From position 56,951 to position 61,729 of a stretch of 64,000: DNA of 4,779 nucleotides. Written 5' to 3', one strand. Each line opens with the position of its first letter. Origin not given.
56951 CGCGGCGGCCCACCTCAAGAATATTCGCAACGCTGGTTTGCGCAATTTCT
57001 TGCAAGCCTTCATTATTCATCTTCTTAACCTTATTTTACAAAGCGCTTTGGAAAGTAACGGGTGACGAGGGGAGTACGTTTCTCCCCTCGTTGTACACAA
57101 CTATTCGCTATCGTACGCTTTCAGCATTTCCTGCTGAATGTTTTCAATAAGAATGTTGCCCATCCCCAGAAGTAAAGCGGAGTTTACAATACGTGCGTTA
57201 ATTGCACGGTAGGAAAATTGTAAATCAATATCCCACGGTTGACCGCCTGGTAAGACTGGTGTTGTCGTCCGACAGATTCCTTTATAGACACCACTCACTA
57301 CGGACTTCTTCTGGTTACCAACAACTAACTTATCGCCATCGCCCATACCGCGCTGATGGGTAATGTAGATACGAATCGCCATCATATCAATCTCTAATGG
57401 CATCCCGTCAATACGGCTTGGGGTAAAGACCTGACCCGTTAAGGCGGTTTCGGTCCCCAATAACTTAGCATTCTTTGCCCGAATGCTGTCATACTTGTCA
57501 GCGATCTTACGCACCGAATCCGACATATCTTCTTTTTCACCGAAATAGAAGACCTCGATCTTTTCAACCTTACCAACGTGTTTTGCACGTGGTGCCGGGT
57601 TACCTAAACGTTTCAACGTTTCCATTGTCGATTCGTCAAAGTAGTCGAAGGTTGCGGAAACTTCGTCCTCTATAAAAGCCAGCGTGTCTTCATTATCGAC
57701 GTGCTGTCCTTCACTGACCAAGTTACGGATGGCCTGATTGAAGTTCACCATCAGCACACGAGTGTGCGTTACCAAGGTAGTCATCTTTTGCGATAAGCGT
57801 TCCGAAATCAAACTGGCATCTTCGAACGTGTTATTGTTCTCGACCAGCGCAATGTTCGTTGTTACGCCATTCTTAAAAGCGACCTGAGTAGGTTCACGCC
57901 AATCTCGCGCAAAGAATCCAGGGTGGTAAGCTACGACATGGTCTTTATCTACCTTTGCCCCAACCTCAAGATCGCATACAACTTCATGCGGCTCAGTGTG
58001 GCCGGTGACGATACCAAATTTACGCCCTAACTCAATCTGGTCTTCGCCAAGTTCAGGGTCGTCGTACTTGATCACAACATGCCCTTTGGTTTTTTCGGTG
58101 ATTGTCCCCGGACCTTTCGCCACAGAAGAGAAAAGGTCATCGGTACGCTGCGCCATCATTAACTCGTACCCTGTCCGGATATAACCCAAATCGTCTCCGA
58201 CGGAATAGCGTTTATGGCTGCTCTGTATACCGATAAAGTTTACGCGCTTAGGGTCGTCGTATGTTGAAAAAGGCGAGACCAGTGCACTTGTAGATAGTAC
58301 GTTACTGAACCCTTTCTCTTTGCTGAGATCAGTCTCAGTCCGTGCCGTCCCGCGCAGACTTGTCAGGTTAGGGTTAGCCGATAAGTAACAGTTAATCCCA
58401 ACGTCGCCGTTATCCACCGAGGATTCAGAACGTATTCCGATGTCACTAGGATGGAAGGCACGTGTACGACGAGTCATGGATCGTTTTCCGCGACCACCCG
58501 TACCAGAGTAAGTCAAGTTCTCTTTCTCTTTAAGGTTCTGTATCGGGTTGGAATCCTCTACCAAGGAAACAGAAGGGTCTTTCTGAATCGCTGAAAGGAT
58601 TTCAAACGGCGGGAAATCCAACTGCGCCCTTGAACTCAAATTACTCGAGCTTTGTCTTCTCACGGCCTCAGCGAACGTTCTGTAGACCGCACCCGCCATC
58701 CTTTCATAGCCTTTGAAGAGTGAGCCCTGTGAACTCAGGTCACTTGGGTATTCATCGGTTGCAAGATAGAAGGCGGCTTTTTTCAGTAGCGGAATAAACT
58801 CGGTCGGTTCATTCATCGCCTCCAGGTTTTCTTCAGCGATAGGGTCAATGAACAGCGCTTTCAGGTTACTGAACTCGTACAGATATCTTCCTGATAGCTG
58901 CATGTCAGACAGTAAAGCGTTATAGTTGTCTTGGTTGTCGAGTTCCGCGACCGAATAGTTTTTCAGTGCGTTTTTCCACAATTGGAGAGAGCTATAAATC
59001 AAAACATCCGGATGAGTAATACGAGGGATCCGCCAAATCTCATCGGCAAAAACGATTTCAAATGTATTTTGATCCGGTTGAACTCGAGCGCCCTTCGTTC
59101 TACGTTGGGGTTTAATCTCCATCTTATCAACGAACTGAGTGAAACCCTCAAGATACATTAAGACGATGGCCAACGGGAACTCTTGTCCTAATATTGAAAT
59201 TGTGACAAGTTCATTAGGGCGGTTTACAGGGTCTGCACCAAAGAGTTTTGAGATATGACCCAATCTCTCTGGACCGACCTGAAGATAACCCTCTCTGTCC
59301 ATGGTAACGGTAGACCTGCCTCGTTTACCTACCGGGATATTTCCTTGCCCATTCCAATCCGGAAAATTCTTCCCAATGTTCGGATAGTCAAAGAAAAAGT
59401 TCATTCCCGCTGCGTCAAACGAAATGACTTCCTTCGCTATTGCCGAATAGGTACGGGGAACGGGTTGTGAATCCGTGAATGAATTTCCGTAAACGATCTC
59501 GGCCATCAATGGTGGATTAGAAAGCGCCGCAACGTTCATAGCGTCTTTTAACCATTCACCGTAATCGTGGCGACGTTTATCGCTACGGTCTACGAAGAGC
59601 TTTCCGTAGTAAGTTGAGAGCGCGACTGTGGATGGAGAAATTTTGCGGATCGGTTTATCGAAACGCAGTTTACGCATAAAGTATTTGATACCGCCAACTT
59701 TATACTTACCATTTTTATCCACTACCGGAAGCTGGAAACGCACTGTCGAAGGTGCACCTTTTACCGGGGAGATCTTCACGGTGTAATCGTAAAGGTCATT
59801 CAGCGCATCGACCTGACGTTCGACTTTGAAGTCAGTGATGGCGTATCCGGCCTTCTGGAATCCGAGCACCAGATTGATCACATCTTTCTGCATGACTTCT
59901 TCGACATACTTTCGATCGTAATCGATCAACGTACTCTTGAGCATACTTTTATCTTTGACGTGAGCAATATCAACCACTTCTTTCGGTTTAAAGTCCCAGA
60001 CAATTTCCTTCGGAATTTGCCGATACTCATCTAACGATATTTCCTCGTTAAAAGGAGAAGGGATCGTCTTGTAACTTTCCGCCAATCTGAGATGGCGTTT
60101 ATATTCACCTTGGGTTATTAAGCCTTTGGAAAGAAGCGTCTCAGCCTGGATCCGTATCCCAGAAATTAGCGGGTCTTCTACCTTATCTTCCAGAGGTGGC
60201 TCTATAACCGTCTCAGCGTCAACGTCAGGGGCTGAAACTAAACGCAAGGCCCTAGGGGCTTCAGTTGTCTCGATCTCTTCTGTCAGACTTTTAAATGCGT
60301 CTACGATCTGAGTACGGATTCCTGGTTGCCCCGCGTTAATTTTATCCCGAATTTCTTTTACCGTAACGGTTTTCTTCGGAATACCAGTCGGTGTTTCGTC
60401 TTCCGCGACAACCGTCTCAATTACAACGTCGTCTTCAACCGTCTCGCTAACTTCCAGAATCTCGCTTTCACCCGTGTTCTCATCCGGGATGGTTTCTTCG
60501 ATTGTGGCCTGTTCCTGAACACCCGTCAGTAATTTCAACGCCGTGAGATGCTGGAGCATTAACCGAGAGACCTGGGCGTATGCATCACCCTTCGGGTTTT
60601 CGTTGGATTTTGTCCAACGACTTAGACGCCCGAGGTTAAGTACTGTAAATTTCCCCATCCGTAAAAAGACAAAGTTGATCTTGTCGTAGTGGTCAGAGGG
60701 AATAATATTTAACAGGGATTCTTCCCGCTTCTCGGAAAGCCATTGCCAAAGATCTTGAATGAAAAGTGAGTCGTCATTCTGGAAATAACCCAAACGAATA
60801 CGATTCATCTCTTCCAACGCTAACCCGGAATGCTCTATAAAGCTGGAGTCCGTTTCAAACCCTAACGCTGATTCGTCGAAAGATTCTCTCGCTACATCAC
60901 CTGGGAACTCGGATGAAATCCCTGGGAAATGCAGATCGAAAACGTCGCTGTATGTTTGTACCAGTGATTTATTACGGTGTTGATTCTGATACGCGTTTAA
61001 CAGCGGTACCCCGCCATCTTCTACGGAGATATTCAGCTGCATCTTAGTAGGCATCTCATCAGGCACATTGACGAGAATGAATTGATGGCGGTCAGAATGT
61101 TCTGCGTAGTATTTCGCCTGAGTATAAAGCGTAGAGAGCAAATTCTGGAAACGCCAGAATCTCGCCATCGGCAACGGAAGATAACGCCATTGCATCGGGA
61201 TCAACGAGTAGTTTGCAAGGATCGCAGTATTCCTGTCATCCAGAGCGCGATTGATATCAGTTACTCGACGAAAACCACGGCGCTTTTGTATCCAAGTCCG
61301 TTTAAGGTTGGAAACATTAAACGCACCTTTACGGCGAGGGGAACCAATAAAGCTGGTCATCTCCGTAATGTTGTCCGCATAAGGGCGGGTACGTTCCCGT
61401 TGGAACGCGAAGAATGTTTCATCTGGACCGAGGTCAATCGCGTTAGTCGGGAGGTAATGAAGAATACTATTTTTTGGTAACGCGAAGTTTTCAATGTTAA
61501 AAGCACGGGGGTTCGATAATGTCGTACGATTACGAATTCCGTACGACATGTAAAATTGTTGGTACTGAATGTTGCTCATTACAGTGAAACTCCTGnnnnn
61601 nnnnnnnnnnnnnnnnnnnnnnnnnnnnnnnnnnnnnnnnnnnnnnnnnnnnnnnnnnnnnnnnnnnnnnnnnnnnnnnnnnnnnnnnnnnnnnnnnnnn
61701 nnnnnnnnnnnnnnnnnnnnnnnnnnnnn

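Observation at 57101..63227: Phage-encoded multisubunit RNA polymerase: near-complete beta (1492 aa) plus split beta-prime N-terminal piece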

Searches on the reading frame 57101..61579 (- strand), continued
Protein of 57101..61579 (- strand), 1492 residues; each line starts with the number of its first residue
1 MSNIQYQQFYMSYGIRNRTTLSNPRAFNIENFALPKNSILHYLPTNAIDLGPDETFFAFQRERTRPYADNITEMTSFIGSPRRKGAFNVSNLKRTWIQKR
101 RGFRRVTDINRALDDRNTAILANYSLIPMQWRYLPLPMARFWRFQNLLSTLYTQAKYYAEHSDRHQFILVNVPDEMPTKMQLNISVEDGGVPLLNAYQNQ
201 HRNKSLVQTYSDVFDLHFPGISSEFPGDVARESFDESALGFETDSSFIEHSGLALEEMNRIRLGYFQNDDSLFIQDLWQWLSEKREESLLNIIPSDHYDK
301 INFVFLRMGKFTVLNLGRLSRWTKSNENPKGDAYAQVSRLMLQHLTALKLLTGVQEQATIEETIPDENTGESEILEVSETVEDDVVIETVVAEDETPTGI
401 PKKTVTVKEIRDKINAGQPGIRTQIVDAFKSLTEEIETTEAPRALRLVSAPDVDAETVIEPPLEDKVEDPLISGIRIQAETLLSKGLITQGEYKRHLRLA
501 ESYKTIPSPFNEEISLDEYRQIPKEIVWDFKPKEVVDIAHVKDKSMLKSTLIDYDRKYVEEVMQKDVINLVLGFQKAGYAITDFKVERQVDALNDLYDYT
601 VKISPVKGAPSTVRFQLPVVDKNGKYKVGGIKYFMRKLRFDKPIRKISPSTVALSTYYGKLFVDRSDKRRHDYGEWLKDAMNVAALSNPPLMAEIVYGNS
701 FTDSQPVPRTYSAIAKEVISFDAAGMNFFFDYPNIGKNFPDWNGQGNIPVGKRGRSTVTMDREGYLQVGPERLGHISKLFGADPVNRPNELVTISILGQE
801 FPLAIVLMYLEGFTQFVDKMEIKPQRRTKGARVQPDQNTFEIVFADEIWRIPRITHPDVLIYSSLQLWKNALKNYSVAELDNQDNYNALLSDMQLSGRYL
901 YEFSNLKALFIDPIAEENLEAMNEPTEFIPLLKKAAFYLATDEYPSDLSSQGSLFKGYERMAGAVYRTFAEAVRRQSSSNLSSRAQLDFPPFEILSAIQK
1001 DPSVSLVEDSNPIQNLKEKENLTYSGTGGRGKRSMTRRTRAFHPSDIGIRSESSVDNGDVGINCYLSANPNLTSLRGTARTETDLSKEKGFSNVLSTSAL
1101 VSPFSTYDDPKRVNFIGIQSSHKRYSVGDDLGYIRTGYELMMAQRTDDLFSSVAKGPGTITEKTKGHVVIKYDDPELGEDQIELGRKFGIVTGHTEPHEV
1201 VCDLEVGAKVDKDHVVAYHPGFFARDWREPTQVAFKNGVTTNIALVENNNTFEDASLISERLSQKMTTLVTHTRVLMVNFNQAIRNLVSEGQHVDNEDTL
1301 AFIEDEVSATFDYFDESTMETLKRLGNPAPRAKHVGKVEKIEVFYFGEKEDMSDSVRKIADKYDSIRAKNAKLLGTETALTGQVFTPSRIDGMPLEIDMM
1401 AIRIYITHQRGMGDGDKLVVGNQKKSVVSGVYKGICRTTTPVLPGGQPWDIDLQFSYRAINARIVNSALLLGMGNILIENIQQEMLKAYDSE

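Call 10: get_annotated_region(hit=H32, flank=6000)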
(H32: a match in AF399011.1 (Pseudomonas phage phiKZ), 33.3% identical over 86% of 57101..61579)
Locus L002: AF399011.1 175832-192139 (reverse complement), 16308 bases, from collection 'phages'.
description: Pseudomonas phage phiKZ, complete genome.
organism: Pseudomonas phage phiKZ (NCBI taxid 2905945)
taxonomy: Viruses; Duplodnaviria; Heunggongvirae; Uroviricota; Caudoviricetes; Phikzvirus; Phikzvirus phiKZ
host: -; source: -; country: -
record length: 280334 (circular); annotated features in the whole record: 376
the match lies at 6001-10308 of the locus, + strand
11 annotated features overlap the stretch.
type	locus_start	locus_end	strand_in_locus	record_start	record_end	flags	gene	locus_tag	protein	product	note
CDS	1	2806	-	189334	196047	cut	-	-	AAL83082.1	PHIKZ181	tail-associated endolysin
CDS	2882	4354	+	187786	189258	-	-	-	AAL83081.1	PHIKZ180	structural head protein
CDS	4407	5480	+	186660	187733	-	-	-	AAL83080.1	PHIKZ179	-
CDS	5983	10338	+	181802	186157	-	-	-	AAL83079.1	PHIKZ178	structural head protein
CDS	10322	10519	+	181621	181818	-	-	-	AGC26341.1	PHIKZ177.1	-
CDS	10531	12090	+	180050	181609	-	-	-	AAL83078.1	PHIKZ177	structural head protein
CDS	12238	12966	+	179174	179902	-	-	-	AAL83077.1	PHIKZ176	structural head protein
CDS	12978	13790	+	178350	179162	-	-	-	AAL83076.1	PHIKZ175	head protease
CDS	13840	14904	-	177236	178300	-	-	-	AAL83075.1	PHIKZ174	structural protein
CDS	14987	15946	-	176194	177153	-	-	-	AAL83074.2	PHIKZ173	-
CDS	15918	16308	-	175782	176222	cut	-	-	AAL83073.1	PHIKZ172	-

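Call 29: find_homologous_proteins(query=window:57101-61579:-, max_evalue=0.00001)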
Query window:57101-61579:- (1492 aa): 13 proteins with E <= 0.00001 among 8000 candidates.
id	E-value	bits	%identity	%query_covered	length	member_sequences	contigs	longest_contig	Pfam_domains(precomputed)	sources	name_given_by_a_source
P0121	0.0e+0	3380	99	100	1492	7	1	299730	-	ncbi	ncbi:RNA polymerase beta subunit [Klebsiella phage vB_KpM_Centimanus]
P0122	0.0e+0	2903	84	100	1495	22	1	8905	-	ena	-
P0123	0.0e+0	2885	83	100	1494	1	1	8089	-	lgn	-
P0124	0.0e+0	2363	69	100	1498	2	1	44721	-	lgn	-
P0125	0.0e+0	2221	65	100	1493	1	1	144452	-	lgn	-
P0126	0.0e+0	1919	57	100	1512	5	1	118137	-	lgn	-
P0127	0.0e+0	1796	69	74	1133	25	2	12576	-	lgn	-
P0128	0.0e+0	1751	53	100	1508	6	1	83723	-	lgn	-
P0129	0.0e+0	1467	58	75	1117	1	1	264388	-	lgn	-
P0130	0.0e+0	1376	55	74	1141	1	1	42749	-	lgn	-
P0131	0.0e+0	1173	50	74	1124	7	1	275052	-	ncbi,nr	ncbi:putative RNA polymerase beta subunit [Serratia phage vB_SmaM-Kodama]|nr:putative RNA polymerase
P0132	0.0e+0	1170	49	74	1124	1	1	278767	-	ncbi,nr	ncbi:putative RNA polymerase beta subunit [Serratia phage vB_SmaS-Totoro]|nr:putative RNA polymerase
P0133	1.8e-125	438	30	57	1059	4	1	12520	-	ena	-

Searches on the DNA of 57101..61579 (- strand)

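Call 62: search_rna_families(source=L002, start=4200, end=6100, threshold=evalue, max_evalue=0.01)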
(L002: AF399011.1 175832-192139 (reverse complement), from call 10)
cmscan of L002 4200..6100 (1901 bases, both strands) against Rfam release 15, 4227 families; matches with E-value up to 0.01: 1.
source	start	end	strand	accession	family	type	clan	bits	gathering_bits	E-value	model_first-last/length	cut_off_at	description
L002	5423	5744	+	RF00028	Intron_gpI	Intron;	-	92.2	50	6.8e-24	1-253/253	no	Group I catalytic intron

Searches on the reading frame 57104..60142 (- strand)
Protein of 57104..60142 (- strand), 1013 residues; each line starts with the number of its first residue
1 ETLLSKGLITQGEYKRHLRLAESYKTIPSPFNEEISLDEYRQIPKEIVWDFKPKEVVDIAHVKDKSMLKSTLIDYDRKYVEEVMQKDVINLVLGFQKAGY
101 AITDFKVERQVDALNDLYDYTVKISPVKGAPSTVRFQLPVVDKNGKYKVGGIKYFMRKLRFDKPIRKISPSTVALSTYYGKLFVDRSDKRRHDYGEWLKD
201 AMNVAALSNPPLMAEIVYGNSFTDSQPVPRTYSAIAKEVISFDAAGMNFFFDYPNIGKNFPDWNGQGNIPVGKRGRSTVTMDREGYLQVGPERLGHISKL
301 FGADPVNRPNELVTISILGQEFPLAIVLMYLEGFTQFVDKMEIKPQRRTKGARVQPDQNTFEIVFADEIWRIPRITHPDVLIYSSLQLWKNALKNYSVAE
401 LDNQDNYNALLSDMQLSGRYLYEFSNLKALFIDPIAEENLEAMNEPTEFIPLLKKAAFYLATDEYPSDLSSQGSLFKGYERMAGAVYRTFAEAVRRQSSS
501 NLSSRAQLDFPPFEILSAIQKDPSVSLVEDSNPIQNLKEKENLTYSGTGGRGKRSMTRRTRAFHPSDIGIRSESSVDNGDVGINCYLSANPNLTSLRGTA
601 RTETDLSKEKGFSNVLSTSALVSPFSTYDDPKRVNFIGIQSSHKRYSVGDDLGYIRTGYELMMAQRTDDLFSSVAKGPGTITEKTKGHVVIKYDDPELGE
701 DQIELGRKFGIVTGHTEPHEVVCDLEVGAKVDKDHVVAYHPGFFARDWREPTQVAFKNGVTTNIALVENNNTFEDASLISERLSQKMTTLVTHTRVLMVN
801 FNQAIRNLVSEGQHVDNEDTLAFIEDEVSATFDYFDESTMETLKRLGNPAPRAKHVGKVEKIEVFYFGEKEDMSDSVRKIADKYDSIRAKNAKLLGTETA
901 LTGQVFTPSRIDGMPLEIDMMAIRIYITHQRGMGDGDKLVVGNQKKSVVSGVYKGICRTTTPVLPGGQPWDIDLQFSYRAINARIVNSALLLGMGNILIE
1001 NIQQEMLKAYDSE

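Call 31: find_homologous_proteins(query=window:57104-60142:-, max_evalue=0.00001)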
Query window:57104-60142:- (1013 aa): 151 proteins with E <= 0.00001 among 7756 candidates; the best 120 are listed.
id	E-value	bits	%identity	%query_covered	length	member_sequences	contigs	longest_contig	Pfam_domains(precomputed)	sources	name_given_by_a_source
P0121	0.0e+0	2293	100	100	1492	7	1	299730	-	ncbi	ncbi:RNA polymerase beta subunit [Klebsiella phage vB_KpM_Centimanus]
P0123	0.0e+0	2031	87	100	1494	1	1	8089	-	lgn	-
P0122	0.0e+0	2022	87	100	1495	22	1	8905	-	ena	-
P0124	0.0e+0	1699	74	100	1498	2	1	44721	-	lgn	-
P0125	0.0e+0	1675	71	100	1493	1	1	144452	-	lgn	-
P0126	0.0e+0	1497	65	100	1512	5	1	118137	-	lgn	-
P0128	0.0e+0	1369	60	100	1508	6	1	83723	-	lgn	-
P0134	0.0e+0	1169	53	99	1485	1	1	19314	-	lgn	-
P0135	0.0e+0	1163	53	100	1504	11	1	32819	-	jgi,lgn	jgi:hypothetical protein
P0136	0.0e+0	1138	52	100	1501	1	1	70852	-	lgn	-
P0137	0.0e+0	1134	51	100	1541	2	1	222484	-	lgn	-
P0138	0.0e+0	1125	52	100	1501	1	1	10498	-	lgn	-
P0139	0.0e+0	1125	50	99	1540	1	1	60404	-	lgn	-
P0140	0.0e+0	1119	51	100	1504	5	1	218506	-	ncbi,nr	ncbi:hypothetical protein [Erwinia phage vB_Ea277G]|nr:hypothetical protein [Erwinia phage vB_Ea277G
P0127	0.0e+0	1095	75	62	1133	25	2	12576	-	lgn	-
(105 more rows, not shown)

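Call 48: predict_structure(alignment_id=A2)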
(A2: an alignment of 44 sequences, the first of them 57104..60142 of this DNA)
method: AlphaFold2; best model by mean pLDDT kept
length: 1013 residues; sequences in the alignment: 44
mean_pLDDT: 88.3   pTM: 0.84
mean pLDDT of the five models: 88.3, 87.5, 87.3, 86.8, 86.3
residues with pLDDT >= 90: 590; 70-90: 370; 50-70: 47; < 50: 6
segments of 3 or more residues with pLDDT < 50: 577-579, 845-847
pLDDT, mean of each block of 10 residues (from residue 1): 76 87 91 92 93 91 89 92 95 90 93 94 89 94 91 90 91 93 91 91 89 91 87 93 93 90 88 92 91 90 88 93 95 91 90 80 92 90 94 93 91 91 93 95 95 95 85 88 94 86 73 92 89 92 79 71 74 56 78 89 66 83 87 76 90 90 93 95 93 92 92 89 95 96 93 92 89 86 93 93 89 91 78 57 54 91 94 93 94 87 91 91 95 90 83 90 88 90 84 90 88 76
secondary structure, 60 per line:
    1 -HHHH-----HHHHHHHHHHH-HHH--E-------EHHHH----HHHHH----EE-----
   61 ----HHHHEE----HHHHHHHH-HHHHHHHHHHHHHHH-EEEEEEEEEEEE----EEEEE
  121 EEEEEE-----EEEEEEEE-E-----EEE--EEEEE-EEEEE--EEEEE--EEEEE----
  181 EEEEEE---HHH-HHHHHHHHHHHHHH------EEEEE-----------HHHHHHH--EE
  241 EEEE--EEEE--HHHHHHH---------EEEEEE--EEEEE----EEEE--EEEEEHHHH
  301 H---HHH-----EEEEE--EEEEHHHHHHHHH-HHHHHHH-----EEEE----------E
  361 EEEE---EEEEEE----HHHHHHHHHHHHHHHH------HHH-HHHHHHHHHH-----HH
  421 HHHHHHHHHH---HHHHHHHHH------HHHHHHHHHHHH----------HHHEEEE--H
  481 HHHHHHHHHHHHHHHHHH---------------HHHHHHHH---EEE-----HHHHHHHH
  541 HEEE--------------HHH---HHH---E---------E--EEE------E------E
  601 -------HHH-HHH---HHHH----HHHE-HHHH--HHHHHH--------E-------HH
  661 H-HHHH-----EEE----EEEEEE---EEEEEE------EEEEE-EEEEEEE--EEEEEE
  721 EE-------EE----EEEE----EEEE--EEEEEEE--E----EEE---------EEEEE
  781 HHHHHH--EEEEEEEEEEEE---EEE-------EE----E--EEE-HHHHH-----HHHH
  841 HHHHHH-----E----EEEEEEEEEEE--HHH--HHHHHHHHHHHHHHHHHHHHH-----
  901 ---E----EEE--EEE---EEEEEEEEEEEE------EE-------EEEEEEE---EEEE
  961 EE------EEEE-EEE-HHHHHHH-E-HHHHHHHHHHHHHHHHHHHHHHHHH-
elements in order (helices of 4 or more, strands of 3 or more residues): H2-5 H11-21 H37-40 H45-49 H65-68 H75-82 H84-98 E100-111 E116-126 E132-139 E147-149 E152-156 E158-162 E165-169 E172-176 E181-186 H194-207 E214-218 H230-236 E239-244 E247-250 H253-259 E269-274 E277-281 E286-289 E292-296 H297-301 E313-317 E320-323 H324-332 H334-340 E346-349 E360-364 E368-373 H378-393 H404-413 H419-430 H434-442 H449-460 E474-477 H480-498 H514-521 E525-527 H533-541 E542-544 E584-586 H618-621 H631-634 H637-642 H663-666 E672-674 E679-684 E688-693 E700-704 E706-712 E715-722 E736-739 E744-747 E750-756 E764-766 E776-780 H781-786 E789-800 E804-806 E823-825 H827-831 H837-846 E857-867 H875-895 E909-911 E914-916 E920-931 E947-953 E957-962 E969-972 E974-976 H978-984 H988-1012

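Call 50: fold_search(model_id=the predicted structure, library=pdb)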
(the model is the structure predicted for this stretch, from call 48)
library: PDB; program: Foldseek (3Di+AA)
matches with E <= 10: 818; with E <= 0.001: 432
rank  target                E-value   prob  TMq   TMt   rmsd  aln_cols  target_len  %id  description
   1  8hkc_C                7.3e-28  1.00  0.50  0.43  12.5      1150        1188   14  Cryo-EM structure of E. coli RNAP sigma32 complex (released 2023-05-31)
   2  9gdp_C                1.3e-27  1.00  0.53  0.43  12.2      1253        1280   13  Cryo-EM structure of Vibrio cholerae RNA polymerase holoenzyme bound to an ompU promoter DNA fragment and 5-mer RNA (released 2025-12-17)
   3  9gdq_C                1.4e-27  1.00  0.50  0.40  14.6      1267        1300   13  Cryo-EM structure of Vibrio cholerae RNA polymerase Transcription Activation Complex with ToxR transcription factor an (released 2025-12-17)
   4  8to6_I                6.9e-27  1.00  0.51  0.40  14.0      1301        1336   12  Escherichia coli RNA polymerase unwinding intermediate (I1d) at the lambda PR promoter (released 2024-07-03)
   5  8to8_I                1.5e-26  1.00  0.51  0.40  14.0      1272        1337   13  Escherichia coli RNA polymerase unwinding intermediate (I1b) at the lambda PR promoter (released 2024-07-03)
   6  8w8o_C                2.0e-26  1.00  0.51  0.47  10.4      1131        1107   12  Thermus thermophilus initiation complex in the half-translocated state (released 2024-07-24)
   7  9wsm_C                2.2e-26  1.00  0.51  0.40  13.8      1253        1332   13  Cryo-EM structure of Sigma28-RNAP open promoter complex from Pseudomonas aeruginosa (released 2026-02-25)
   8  5ui8_I                2.3e-26  1.00  0.50  0.43  12.1      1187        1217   14  structure of sigmaN-holoenzyme (released 2017-02-22)
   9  9n9q_F                2.6e-26  1.00  0.53  0.43  12.8      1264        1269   12  Cryo-EM structure of the RNA-guided transcription complex (released 2025-12-24)
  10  7ubn_C                4.8e-26  1.00  0.49  0.38  13.0      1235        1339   12  Transcription antitermination complex: NusA-containing "engaged" Qlambda-loading complex (released 2022-09-28)
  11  8pen_I                5.1e-26  1.00  0.49  0.39  14.3      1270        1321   12  fully recruited RfaH bound to E. coli transcription complex paused at ops site (alternative state of RfaH) (released 2024-04-24)
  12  6xas_I                6.2e-26  1.00  0.52  0.41  14.9      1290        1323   13  CryoEM Structure of E. coli Rho-dependent Transcription Pre-termination Complex (released 2020-12-16)
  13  9gdo_C                6.5e-26  1.00  0.51  0.40  15.1      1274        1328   13  Cryo-EM structure of Vibrio cholerae RNA polymerase holoenzyme bound to an ompU promoter DNA fragment (released 2025-12-17)
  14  8ph9_I                7.9e-26  1.00  0.52  0.42  14.3      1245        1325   13  E. coli RNA polymerase paused at ops site (non-complementary scaffold) (released 2024-04-24)
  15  9a4r_B                1.1e-25  1.00  0.50  0.43  11.7      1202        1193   12  Integrative model of RPSH-RPOB by crosslinking MS and deep learning (released 2024-09-18)
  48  4mq9_C                1.3e-24  1.00  0.52  0.48  10.5      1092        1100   12  Crystal structure of Thermus thermophilus RNA polymerase holoenzyme in complex with GE23077 (released 2014-05-07)
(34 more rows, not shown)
